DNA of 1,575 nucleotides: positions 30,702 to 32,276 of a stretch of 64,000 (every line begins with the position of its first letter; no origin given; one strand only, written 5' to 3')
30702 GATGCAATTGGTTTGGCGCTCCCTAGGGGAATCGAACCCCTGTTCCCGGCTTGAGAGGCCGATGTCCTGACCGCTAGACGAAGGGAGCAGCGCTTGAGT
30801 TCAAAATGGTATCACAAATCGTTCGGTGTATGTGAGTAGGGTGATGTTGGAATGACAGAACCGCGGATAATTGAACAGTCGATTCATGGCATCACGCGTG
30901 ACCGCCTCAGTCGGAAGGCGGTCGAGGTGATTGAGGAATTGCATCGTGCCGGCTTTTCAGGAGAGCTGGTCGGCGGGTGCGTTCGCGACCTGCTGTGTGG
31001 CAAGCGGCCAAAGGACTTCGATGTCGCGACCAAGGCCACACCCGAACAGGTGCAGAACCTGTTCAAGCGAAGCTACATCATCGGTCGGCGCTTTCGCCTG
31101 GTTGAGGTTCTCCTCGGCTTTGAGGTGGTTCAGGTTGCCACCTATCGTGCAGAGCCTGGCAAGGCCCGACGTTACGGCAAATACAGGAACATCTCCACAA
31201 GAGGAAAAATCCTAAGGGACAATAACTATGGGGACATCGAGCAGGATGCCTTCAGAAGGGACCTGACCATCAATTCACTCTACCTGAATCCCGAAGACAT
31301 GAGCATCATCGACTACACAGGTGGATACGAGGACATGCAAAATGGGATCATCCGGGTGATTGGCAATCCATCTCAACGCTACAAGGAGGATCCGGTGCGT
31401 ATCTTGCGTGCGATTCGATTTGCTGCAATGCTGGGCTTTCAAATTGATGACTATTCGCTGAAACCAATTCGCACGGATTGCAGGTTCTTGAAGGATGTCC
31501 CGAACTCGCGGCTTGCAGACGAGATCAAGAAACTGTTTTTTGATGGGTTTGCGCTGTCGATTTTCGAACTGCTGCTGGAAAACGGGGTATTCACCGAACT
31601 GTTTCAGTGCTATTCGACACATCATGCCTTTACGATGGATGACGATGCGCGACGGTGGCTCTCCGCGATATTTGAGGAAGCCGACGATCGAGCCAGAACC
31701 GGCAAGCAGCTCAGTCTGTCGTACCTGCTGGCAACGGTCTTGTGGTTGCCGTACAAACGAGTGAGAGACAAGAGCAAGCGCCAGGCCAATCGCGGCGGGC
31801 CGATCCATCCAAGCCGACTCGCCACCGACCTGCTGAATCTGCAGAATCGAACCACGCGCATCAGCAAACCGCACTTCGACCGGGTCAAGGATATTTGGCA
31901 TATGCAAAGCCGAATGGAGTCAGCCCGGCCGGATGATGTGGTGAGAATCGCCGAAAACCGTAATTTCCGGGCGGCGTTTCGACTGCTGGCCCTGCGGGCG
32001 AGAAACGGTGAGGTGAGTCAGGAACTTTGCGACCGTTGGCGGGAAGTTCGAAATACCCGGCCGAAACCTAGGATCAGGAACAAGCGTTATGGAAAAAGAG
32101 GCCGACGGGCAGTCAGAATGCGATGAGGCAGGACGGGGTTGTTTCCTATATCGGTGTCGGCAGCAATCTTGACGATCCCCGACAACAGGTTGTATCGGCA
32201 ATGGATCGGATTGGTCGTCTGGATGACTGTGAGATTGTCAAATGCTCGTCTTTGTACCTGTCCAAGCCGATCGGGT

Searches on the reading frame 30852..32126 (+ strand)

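Call 37: search_protein_families(library=ncbifam, proteins=[window:30852-32126:+])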
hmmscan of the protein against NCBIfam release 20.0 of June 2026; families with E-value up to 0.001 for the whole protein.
window:30852-32126:+ (424 aa): 9 families
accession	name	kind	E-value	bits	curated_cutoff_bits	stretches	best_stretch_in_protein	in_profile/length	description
TIGR01942.1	pcnB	subfamily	1.6e-109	366.6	305.65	1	6-408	1-394/425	polynucleotide adenylyltransferase PcnB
NF008634.1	PRK11623.1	equivalog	1.8e-92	310.4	702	1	6-404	32-435/469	polynucleotide adenylyltransferase PcnB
NF009814.0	PRK13299.1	equivalog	1.5e-50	172.4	290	1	21-255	7-230/396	CCA tRNA nucleotidyltransferase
TIGR02692.1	tRNA_CCA_actino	equivalog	1.1e-30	106.8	438.8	1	22-251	15-240/466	CCA tRNA nucleotidyltransferase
NF041569.1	A-tRNAntase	equivalog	4e-17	61.7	1440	1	16-225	457-666/880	A-adding tRNA nucleotidyltransferase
NF008137.0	PRK10885.1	equivalog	1.1e-16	60.7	451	1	39-204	5-158/409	multifunctional CCA addition/repair protein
NF009813.0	PRK13298.1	equivalog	3.6e-13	49.2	606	1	118-230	73-186/417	tRNA CCA-pyrophosphorylase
NF009811.0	PRK13296.1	equivalog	9.4e-13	47.7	469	1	39-195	5-146/360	CCA tRNA nucleotidyltransferase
NF009812.0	PRK13297.1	equivalog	3.1e-12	46.3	624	1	33-198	10-161/364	tRNA CCA-pyrophosphorylase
